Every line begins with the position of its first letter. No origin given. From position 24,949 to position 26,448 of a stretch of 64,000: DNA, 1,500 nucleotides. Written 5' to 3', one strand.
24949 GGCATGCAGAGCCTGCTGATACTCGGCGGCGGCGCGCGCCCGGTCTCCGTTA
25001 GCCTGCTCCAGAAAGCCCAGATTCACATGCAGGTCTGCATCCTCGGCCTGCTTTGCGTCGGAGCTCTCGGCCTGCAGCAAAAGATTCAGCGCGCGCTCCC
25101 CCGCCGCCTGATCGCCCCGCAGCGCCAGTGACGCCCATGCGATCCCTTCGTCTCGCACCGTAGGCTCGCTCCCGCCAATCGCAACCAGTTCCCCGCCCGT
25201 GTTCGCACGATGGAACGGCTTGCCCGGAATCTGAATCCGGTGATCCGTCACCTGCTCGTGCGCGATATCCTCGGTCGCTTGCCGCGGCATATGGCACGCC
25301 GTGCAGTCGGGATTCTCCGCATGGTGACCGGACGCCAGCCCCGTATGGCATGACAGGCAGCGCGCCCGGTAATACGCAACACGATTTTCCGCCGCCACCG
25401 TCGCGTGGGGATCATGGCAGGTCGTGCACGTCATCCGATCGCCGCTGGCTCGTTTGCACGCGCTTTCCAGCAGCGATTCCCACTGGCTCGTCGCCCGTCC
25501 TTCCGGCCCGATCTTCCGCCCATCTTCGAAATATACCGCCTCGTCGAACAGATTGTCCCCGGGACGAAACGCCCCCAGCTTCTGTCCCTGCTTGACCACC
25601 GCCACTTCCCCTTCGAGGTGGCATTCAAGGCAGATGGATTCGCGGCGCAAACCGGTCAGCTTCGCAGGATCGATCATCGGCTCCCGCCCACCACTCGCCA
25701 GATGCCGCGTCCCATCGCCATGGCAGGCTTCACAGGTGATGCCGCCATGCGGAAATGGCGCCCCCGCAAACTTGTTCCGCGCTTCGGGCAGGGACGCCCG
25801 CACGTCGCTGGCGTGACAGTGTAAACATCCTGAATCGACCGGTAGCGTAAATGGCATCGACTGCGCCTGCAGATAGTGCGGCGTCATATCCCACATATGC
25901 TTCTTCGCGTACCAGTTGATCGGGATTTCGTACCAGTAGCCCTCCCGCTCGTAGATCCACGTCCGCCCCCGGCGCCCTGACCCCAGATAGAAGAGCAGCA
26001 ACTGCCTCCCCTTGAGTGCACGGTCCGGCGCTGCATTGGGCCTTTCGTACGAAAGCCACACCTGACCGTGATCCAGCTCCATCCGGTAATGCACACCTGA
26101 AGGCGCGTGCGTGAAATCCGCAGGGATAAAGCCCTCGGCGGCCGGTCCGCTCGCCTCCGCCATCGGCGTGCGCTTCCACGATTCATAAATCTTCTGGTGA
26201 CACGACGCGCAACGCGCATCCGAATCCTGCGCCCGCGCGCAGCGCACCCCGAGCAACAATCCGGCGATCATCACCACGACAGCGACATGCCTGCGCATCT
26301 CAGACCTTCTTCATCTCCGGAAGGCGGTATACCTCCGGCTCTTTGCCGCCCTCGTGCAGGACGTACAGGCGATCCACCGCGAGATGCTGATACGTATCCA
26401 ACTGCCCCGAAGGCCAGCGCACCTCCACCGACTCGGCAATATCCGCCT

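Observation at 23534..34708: Tight six-gene exported operon: TonB-dependent receptor, two TPR proteins, CRTAC1/ASPIC-UnbV protein, heptahaem cytochrome-TPR fusion, GH130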

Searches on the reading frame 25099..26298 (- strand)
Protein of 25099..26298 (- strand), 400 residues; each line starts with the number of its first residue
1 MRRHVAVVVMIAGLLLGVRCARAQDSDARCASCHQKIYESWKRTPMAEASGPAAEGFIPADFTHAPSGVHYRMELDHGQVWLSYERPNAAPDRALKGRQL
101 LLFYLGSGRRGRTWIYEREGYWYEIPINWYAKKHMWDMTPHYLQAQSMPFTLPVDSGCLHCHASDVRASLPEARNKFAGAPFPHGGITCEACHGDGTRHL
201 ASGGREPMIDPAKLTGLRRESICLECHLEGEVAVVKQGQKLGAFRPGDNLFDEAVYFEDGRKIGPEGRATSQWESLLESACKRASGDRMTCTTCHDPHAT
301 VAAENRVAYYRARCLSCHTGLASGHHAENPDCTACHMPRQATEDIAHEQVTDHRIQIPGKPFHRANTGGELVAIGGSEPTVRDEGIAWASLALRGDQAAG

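Call 33: search_protein_representatives(protein=window:25099-26298:-)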
Query: 400 residues. Proteins with E-value up to 0.001 (for the whole library): 4809; up to 1e-10: 2848; up to 1e-30: 1248. The best 150 are listed.
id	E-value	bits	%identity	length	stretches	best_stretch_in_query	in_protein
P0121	1.4e-133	462.5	53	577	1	11-397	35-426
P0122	1.4e-129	449.3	59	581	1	24-400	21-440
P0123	1.9e-122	425.8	49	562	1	19-399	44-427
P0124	1.3e-117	409.9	50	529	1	24-400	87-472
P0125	1.5e-117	409.7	51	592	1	22-397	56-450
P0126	2.7e-112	392.4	51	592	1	17-383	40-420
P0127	9.8e-112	390.5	49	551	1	23-396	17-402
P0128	2.4e-106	372.8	49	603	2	23-361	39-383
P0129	2.9e-101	356.0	46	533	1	29-394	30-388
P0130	7.3e-101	354.7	44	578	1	27-392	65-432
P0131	1.5e-98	347.1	46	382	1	24-356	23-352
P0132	2.7e-97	342.9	45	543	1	13-399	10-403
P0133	1.0e-94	334.5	56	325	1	46-306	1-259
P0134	2.8e-91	323.2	45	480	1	27-399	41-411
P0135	5.3e-91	322.2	43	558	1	29-396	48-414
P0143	1.3e-79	284.7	39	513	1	25-395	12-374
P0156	1.6e-67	244.9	44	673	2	28-212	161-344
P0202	3.0e-56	207.8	35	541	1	11-395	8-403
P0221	1.6e-53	198.8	39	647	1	26-356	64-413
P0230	7.4e-53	196.6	35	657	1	25-382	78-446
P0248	3.8e-52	194.2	39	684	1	21-357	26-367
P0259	1.4e-51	192.4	38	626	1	14-361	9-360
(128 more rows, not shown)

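Call 34: search_protein_families(library=pfam, proteins=[P0230, P0221, P0248, P0156, P0143, P0202, P0259], max_evalue=0.00001)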
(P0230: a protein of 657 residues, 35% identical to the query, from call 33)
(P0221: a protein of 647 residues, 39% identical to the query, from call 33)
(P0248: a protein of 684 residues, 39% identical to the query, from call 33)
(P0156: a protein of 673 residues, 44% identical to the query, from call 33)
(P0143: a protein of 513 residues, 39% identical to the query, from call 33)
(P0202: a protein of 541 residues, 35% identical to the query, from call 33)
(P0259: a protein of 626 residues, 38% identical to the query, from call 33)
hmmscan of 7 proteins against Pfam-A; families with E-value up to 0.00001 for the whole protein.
P0230 (657 aa): 2 families
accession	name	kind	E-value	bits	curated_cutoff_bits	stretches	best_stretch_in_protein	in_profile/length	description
PF14537.11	Cytochrom_c3_2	-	4.9e-08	33.8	25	0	214-291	6-65/79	Cytochrome c3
PF09699.15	Paired_CXXCH_1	-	3.6e-07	30.2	20.6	0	353-382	8-37/41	Doubled CXXCH motif (Paired_CXXCH_1)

P0221 (647 aa): 8 families
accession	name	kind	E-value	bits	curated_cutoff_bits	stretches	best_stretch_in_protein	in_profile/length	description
PF14559.12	TPR_19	-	6.3e-11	42.9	25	0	571-630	2-61/68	Tetratricopeptide repeat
PF07719.23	TPR_2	-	6.8e-11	41.9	27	0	492-524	1-33/34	Tetratricopeptide repeat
PF13432.12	TPR_16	-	1.4e-10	41.9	32.7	1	476-524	15-63/65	Tetratricopeptide repeat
PF13428.12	TPR_14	-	2.3e-08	34.3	23.5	0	493-526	2-35/44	Tetratricopeptide repeat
PF09699.15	Paired_CXXCH_1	-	5.2e-07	29.7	20.6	0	340-371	8-39/41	Doubled CXXCH motif (Paired_CXXCH_1)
PF14522.11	Cytochrome_C7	-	3.1e-06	27.4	24.8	0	334-393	9-66/67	Cytochrome c7 and related cytochrome c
PF14537.11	Cytochrom_c3_2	-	3.3e-06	27.9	25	0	197-279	6-66/79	Cytochrome c3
PF23914.1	TPR_CcmH_CycH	-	6.6e-06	26.5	42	0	481-528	39-86/158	Cytochrome c-type biogenesis protein H TPR domain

P0248 (684 aa): 21 families
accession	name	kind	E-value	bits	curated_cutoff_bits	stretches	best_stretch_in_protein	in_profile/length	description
PF13414.12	TPR_11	-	2.9e-42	142.5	26.8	2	611-646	7-42/42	TPR repeat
PF07719.23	TPR_2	-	7.4e-38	126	27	1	530-562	1-33/34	Tetratricopeptide repeat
PF13432.12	TPR_16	-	1.2e-33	115.5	32.7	4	500-563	1-64/65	Tetratricopeptide repeat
PF14559.12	TPR_19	-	8.8e-32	109.7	25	3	507-567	2-62/68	Tetratricopeptide repeat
PF00515.34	TPR_1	-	3e-31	106.4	27.8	0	565-597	2-34/34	Tetratricopeptide repeat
PF13431.12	TPR_17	-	3.1e-29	99.2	24.4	0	553-584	2-33/34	Tetratricopeptide repeat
PF13181.12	TPR_8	-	3.8e-27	92.5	25.7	0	599-630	2-33/34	Tetratricopeptide repeat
PF13428.12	TPR_14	-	5.4e-22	76.5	23.5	0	566-606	3-43/44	Tetratricopeptide repeat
PF13424.12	TPR_12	-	1.6e-20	73.5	30.1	2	532-592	5-73/77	Tetratricopeptide repeat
PF13176.12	TPR_7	-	1.6e-18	65.5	27.9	0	434-464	1-33/36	Tetratricopeptide repeat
PF13174.12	TPR_6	-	3.2e-14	52.9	26.3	0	468-491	2-25/33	Tetratricopeptide repeat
PF13374.12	TPR_10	-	3.4e-14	52.7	27.5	0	568-592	6-30/42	Tetratricopeptide repeat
PF24575.1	TPR_Slam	-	1.6e-11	44.9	35.2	0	573-617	56-100/104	Surface lipoprotein assembly modifier, N-terminal TPR repeats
PF23914.1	TPR_CcmH_CycH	-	1.2e-09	38.7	42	0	536-624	56-147/158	Cytochrome c-type biogenesis protein H TPR domain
PF13371.12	TPR_9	-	1.4e-09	38.2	35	0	580-637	11-68/73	Tetratricopeptide repeat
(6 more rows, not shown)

P0156 (673 aa): 1 family
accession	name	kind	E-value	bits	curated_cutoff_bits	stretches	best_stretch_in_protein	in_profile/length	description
PF13435.11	Cytochrome_C554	-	2.4e-06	28.8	20.8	0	290-330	47-84/84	Cytochrome c554 and c-prime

P0143 (513 aa): 14 families
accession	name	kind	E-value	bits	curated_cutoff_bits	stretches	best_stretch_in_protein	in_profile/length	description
PF07719.23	TPR_2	-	4.9e-15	54.8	27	0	398-429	1-32/34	Tetratricopeptide repeat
PF13428.12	TPR_14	-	2.3e-14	52.9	23.5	0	468-509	3-44/44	Tetratricopeptide repeat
PF14559.12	TPR_19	-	1e-13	51.8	25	1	445-509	4-68/68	Tetratricopeptide repeat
PF00515.34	TPR_1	-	1.6e-13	50.3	27.8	0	399-429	2-32/34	Tetratricopeptide repeat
PF13432.12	TPR_16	-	1.2e-10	42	32.7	0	444-499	9-64/65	Tetratricopeptide repeat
PF13431.12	TPR_17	-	7.8e-10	38.7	24.4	0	421-453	2-34/34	Tetratricopeptide repeat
PF13181.12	TPR_8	-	1.4e-09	37.8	25.7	0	399-430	2-33/34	Tetratricopeptide repeat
PF23914.1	TPR_CcmH_CycH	-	1.6e-09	38.2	42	0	363-430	86-153/158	Cytochrome c-type biogenesis protein H TPR domain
PF13424.12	TPR_12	-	3e-08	34.2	30.1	0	434-496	5-75/77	Tetratricopeptide repeat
PF13414.12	TPR_11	-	2.1e-07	30.9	26.8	0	441-480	3-42/42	TPR repeat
PF13174.12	TPR_6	-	8.2e-07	29.7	26.3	0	467-499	1-33/33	Tetratricopeptide repeat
PF09699.15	Paired_CXXCH_1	-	1.8e-06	28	20.6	0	268-302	8-39/41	Doubled CXXCH motif (Paired_CXXCH_1)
PF13435.11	Cytochrome_C554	-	2.3e-06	28.9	20.8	0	138-177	47-84/84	Cytochrome c554 and c-prime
PF13176.12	TPR_7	-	2.7e-06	27.5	27.9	0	401-428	2-31/36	Tetratricopeptide repeat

P0202 (541 aa): 12 families
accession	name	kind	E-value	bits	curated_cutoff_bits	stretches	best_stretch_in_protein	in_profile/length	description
PF14559.12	TPR_19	-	3.9e-16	59.6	25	1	473-537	3-67/68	Tetratricopeptide repeat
PF07719.23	TPR_2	-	1.2e-10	41.1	27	0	463-492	3-32/34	Tetratricopeptide repeat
PF13174.12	TPR_6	-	1.9e-10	41.1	26.3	0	497-528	2-33/33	Tetratricopeptide repeat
PF13435.11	Cytochrome_C554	-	2e-09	38.7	20.8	0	148-187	47-84/84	Cytochrome c554 and c-prime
PF00515.34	TPR_1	-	9.9e-09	35.1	27.8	0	463-492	3-32/34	Tetratricopeptide repeat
PF13431.12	TPR_17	-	2.1e-08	34.2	24.4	0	415-447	1-33/34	Tetratricopeptide repeat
PF13181.12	TPR_8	-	8.5e-08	32.2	25.7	0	499-526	5-32/34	Tetratricopeptide repeat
PF13428.12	TPR_14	-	2.4e-07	31.2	23.5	0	464-503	4-43/44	Tetratricopeptide repeat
PF13432.12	TPR_16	-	7.1e-07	30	32.7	0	432-492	2-62/65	Tetratricopeptide repeat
PF13424.12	TPR_12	-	1.3e-06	28.9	30.1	0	463-523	5-73/77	Tetratricopeptide repeat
PF13414.12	TPR_11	-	4.4e-06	26.7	26.8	0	473-509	6-42/42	TPR repeat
PF09699.15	Paired_CXXCH_1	-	8.8e-06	25.8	20.6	0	284-315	8-37/41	Doubled CXXCH motif (Paired_CXXCH_1)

P0259 (626 aa): 15 families
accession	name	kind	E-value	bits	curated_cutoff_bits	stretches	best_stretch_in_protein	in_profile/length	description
PF07719.23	TPR_2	-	5.5e-20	70.2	27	1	513-545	2-34/34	Tetratricopeptide repeat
PF00515.34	TPR_1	-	2.5e-17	62.3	27.8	1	513-545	2-34/34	Tetratricopeptide repeat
PF14559.12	TPR_19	-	2.9e-17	63.2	25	2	556-623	1-68/68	Tetratricopeptide repeat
PF13428.12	TPR_14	-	2e-14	53.1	23.5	0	581-623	2-44/44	Tetratricopeptide repeat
PF13432.12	TPR_16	-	6.2e-14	52.6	32.7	2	518-578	3-63/65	Tetratricopeptide repeat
PF13431.12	TPR_17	-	1.1e-13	50.7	24.4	0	569-600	2-33/34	Tetratricopeptide repeat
PF13414.12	TPR_11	-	1.3e-13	50.8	26.8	1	553-593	1-41/42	TPR repeat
PF13424.12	TPR_12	-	4.2e-12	46.5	30.1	1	513-576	4-75/77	Tetratricopeptide repeat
PF13181.12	TPR_8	-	7.7e-12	44.8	25.7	0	513-544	2-33/34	Tetratricopeptide repeat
PF13176.12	TPR_7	-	1.3e-08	34.7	27.9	0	514-540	1-29/36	Tetratricopeptide repeat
PF23914.1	TPR_CcmH_CycH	-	1.1e-07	32.3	42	1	518-612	56-153/158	Cytochrome c-type biogenesis protein H TPR domain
PF13374.12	TPR_10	-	2.6e-07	30.9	27.5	0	513-540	3-30/42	Tetratricopeptide repeat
PF09699.15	Paired_CXXCH_1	-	3.8e-07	30.1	20.6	1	292-324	8-40/41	Doubled CXXCH motif (Paired_CXXCH_1)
PF14522.11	Cytochrome_C7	-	1.2e-06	28.6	24.8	0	148-223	12-66/67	Cytochrome c7 and related cytochrome c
PF07721.20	TPR_4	-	2e-06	28.3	27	0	514-537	3-26/26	Tetratricopeptide repeat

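Call 36: find_homologous_proteins(query=P0221, max_evalue=1e-10)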
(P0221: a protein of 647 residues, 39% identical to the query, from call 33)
Query P0221 (647 aa): 4632 proteins with E <= 1e-10 among 8000 candidates; the best 120 are listed.
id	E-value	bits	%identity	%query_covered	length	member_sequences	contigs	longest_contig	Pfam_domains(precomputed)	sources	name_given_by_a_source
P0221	0.0e+0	1516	100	100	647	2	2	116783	PF14559.13,PF23914.2,PF09699.16,PF14537.12,PF13371.13,PF13432.13,PF13428.13,PF07719.24,PF14522.12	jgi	jgi:tetratricopeptide (TPR) repeat protein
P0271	0.0e+0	1253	82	100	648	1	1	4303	PF14559.13,PF13371.13,PF00515.35,PF13432.13,PF13428.13,PF07719.24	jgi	jgi:hypothetical protein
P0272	0.0e+0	1233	82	99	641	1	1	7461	PF14559.13,PF09699.16,PF14537.12,PF13371.13,PF13432.13,PF13428.13,PF07719.24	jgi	jgi:Flp pilus assembly protein TadD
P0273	0.0e+0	1179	78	100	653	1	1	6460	PF14559.13,PF03704.24,PF13371.13,PF00515.35,PF12895.14,PF13432.13,PF13428.13,PF07719.24,PF14522.12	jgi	jgi:tetratricopeptide (TPR) repeat protein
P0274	0.0e+0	1096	74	97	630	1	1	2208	PF14559.13,PF13431.13,PF13435.12,PF13371.13,PF12895.14,PF13432.13,PF13428.13,PF13181.13,PF07719.24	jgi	jgi:tetratricopeptide (TPR) repeat protein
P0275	0.0e+0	1088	73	99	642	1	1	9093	PF14559.13,PF13431.13,PF09699.16,PF13435.12,PF13371.13,PF00515.35,PF12895.14,PF13432.13,PF13428.13,PF07719.24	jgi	jgi:Flp pilus assembly protein TadD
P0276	0.0e+0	1081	72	99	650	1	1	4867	PF13431.13,PF09699.16,PF13414.13,PF13428.13,PF14522.12,PF14559.13,PF13371.13,PF00515.35,PF12895.14,PF13432.13,PF13181.13,PF07719.24,PF22113.2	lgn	-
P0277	0.0e+0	1031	72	94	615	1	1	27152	PF13431.13,PF23914.2,PF09699.16,PF13414.13,PF13428.13,PF14522.12,PF14559.13,PF13435.12,PF13371.13,PF00515.35,PF12895.14,PF13432.13,PF13181.13,PF07719.24,PF13174.13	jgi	jgi:tetratricopeptide (TPR) repeat protein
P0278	1.4e-292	990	83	78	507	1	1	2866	PF14559.13,PF03704.24,PF23914.2,PF13371.13,PF00515.35,PF12895.14,PF13432.13,PF13428.13,PF07719.24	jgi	jgi:hypothetical protein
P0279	5.9e-256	869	61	94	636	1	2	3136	PF03704.24,PF09699.16,PF14537.12,PF13428.13,PF14559.13,PF13371.13,PF00515.35,PF12895.14,PF13424.13,PF13432.13,PF13181.13,PF07719.24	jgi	jgi:hypothetical protein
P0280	2.8e-248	844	59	99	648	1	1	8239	PF03704.24,PF13431.13,PF14537.12,PF13428.13,PF14522.12,PF14559.13,PF13371.13,PF00515.35,PF12895.14,PF13424.13,PF13432.13,PF13181.13,PF07719.24,PF13174.13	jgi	jgi:tetratricopeptide (TPR) repeat protein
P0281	3.8e-244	830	58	99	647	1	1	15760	PF14559.13,PF03704.24,PF14537.12,PF13371.13,PF00515.35,PF13432.13,PF13428.13,PF07719.24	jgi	jgi:tetratricopeptide (TPR) repeat protein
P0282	2.3e-242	824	64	86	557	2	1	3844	PF14559.13,PF03704.24,PF09699.16,PF14537.12,PF00515.35,PF13432.13,PF13428.13,PF07719.24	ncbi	-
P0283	4.5e-239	813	58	96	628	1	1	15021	PF14559.13,PF03704.24,PF14537.12,PF13414.13,PF00515.35,PF13432.13,PF13428.13,PF13429.13,PF07719.24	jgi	jgi:tetratricopeptide (TPR) repeat protein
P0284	3.4e-236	804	58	91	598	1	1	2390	PF14559.13,PF09699.16,PF14537.12,PF13432.13,PF13428.13,PF13181.13,PF07719.24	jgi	jgi:tetratricopeptide repeat protein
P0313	4.6e-200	685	49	98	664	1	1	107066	PF03704.24,PF23914.2,PF09699.16,PF14537.12,PF13176.13,PF13428.13,PF13374.13,PF14559.13,PF13371.13,PF00515.35,PF12895.14,PF13424.13,PF13432.13,PF13181.13,PF07719.24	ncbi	-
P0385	1.3e-185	637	48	96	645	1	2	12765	PF14559.13,PF23914.2,PF14537.12,PF13371.13,PF13432.13,PF13428.13,PF07719.24,PF22113.2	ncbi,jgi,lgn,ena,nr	ncbi:MAG TPA: tetratricopeptide repeat protein [Gemmataceae bacterium]|nr:tetratricopeptide repeat p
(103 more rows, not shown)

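Call 37: find_encoding_contigs(protein=P0221, flank=10000, max_places=1)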
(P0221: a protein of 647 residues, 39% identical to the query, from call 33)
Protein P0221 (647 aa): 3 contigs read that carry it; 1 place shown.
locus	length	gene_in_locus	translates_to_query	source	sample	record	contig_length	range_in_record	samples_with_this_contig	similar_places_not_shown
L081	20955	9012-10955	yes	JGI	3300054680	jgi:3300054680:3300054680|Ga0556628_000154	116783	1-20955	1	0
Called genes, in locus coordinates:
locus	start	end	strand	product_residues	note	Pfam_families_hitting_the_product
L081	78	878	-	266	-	-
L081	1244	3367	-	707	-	PF20256:MoCoBD_2, PF01315:Ald_Xan_dh_C (faint), PF02738:MoCoBD_1, PF20256:MoCoBD_2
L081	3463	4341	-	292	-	PF18483:Lectin_L-type_dom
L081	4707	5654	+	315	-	PF20434:BD-FAE, PF07859:Abhydrolase_3, PF00326:Peptidase_S9 (faint), PF01738:DLH (faint)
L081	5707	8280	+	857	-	PF07690:MFS_1 (weak), PF01564:Spermine_synth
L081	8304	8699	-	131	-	-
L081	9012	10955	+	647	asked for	PF09699:Paired_CXXCH_1 (faint), PF14522:Cytochrome_C7 (faint), PF14537:Cytochrom_c3_2 (faint), PF23914:TPR_CcmH_CycH (faint), PF13371:TPR_9 (faint), PF14559:TPR_19 (faint), PF13428:TPR_14 (faint), PF13432:TPR_16 (weak), +1 more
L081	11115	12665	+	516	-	-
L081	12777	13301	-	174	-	-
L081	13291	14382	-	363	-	PF07963:N_methyl (weak), PF07596:SBP_bac_10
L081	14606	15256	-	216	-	PF07593:UnbV_ASPIC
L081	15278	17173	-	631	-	PF01839:FG-GAP (faint), PF13517:FG-GAP_3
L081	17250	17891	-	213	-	PF05685:Uma2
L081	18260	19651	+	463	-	PF13428:TPR_14 (faint), PF13432:TPR_16 (faint), PF13429:TPR_15 (faint), PF25062:ARM_TT21_N (faint), PF00515:TPR_1 (weak), PF07719:TPR_2 (weak), PF13174:TPR_6 (faint), PF14559:TPR_19 (weak), +2 more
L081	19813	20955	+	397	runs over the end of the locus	PF00899:ThiF, PF00581:Rhodanese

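Call 38: find_encoding_contigs(protein=P0313, flank=10000, max_places=1)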
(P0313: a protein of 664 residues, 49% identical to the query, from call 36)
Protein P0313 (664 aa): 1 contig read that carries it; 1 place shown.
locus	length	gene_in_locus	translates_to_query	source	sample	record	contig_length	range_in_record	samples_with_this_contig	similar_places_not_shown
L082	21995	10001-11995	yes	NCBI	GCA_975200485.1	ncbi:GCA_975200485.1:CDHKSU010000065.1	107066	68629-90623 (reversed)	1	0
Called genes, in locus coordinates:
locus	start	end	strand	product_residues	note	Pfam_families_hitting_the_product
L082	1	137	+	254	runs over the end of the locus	PF00590:TP_methylase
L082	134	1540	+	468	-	PF01656:CbiA, PF13500:AAA_26, PF07685:GATase_3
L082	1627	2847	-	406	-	PF01979:Amidohydro_1, PF07969:Amidohydro_3 (weak)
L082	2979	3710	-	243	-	PF07238:PilZ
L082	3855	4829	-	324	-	PF00108:Thiolase_N (faint), PF08545:ACP_syn_III, PF08541:ACP_syn_III_C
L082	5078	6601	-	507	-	PF01487:DHquinase_I, PF08501:Shikimate_dh_N, PF01488:Shikimate_DH, PF03807:F420_oxidored (weak), PF18317:SDH_C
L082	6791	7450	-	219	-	PF00923:TAL_FSA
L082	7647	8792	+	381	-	PF00092:VWA (weak), PF13519:VWA_2 (weak)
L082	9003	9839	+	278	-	-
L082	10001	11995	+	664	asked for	PF09699:Paired_CXXCH_1 (faint), PF14537:Cytochrom_c3_2 (faint), PF13432:TPR_16 (faint), PF03704:BTAD (faint), PF13371:TPR_9 (faint), PF13424:TPR_12 (weak), PF23914:TPR_CcmH_CycH (weak), PF07719:TPR_2 (weak), +7 more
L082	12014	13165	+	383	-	-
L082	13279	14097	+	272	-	PF00106:adh_short, PF08659:KR, PF13561:adh_short_C2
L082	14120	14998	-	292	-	PF01261:AP_endonuc_2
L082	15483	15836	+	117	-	PF13560:HTH_31, PF12844:HTH_19 (weak), PF01381:HTH_3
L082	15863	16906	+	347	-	-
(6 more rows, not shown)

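Call 39: find_encoding_contigs(protein=P0385, flank=10000, max_places=1)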
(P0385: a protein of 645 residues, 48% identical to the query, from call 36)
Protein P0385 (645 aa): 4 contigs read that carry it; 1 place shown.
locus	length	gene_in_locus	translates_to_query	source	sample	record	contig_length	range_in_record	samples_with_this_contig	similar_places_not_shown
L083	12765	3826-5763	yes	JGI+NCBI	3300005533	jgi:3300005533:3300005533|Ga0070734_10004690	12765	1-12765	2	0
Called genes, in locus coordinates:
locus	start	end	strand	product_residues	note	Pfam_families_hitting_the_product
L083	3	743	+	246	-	PF13277:YmdB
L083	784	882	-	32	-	-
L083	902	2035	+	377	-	PF07596:SBP_bac_10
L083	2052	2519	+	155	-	-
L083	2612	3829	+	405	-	PF00515:TPR_1 (faint), PF07719:TPR_2 (faint), PF13428:TPR_14 (faint), PF13431:TPR_17 (faint), PF12895:ANAPC3 (faint), PF14559:TPR_19 (weak), PF13424:TPR_12 (weak), PF13432:TPR_16, +3 more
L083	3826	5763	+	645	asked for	PF14537:Cytochrom_c3_2 (faint), PF22113:Mtrc-MtrF_II-IV_dom (faint), PF13371:TPR_9 (faint), PF13428:TPR_14 (faint), PF13432:TPR_16 (faint), PF14559:TPR_19 (faint), PF23914:TPR_CcmH_CycH (faint), PF07719:TPR_2 (faint)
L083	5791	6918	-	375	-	-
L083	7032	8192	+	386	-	PF01053:Cys_Met_Meta_PP, PF00155:Aminotran_1_2, PF00266:Aminotran_5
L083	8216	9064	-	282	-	PF00248:Aldo_ket_red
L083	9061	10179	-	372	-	PF01916:DS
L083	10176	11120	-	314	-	PF01073:3Beta_HSD, PF01370:Epimerase, PF02719:Polysacc_synt_2 (weak), PF04321:RmlD_sub_bind (weak), PF05368:NmrA, PF07993:NAD_binding_4, PF13460:NAD_binding_10, PF16363:GDP_Man_Dehyd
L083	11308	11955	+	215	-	PF24575:TPR_Slam (faint), PF00515:TPR_1 (faint), PF13371:TPR_9 (faint), PF13432:TPR_16 (weak), PF14559:TPR_19 (weak), PF13432:TPR_16, PF14559:TPR_19, PF13428:TPR_14 (weak), +9 more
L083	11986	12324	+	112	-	PF06108:DUF952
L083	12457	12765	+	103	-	PF02567:PhzC-PhzF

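Call 44: find_related_loci(query=A2, collection=metagenome_contigs, flank=10000)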
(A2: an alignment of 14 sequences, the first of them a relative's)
Query A2 (647 aa) in metagenome_contigs; peptide patterns used: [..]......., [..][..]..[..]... (x = any residue, [..] = any of these).
600 stretches matched a pattern (row limit reached: there are more); 520 encode a relative of the query (tblastn E <= 1e-3); the best 80 are kept; 80 distinct loci.
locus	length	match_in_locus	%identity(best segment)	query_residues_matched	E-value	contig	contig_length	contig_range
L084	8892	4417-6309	50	18-638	0e+0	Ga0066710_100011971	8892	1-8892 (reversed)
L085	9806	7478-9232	48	53-641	2e-180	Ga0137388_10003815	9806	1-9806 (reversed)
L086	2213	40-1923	48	20-638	0e+0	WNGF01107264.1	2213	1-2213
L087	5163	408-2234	45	21-628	8e-179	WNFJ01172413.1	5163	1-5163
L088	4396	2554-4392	46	9-614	6e-179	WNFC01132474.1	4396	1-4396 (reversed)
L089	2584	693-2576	45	14-638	6e-180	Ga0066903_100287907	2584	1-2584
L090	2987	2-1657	48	86-641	6e-177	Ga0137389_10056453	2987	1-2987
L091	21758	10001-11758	44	49-639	3e-163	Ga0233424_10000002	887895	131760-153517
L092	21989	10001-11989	44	1-639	4e-163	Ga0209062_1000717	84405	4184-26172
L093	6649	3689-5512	44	25-638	3e-158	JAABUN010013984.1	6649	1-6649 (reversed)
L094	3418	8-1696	45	78-639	1e-161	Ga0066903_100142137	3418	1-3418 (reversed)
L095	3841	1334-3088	44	46-635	2e-159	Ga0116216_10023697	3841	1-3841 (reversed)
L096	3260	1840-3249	53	39-507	1e-158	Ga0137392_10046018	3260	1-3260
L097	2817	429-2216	44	49-641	2e-159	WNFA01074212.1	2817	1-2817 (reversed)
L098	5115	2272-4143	42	1-633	2e-149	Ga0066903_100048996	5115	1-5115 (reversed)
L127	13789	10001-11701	35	62-624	3e-91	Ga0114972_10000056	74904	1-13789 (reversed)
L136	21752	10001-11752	33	21-597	2e-87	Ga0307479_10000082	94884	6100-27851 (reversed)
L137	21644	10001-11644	35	62-613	7e-101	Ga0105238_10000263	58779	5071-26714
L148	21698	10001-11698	35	44-591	7e-84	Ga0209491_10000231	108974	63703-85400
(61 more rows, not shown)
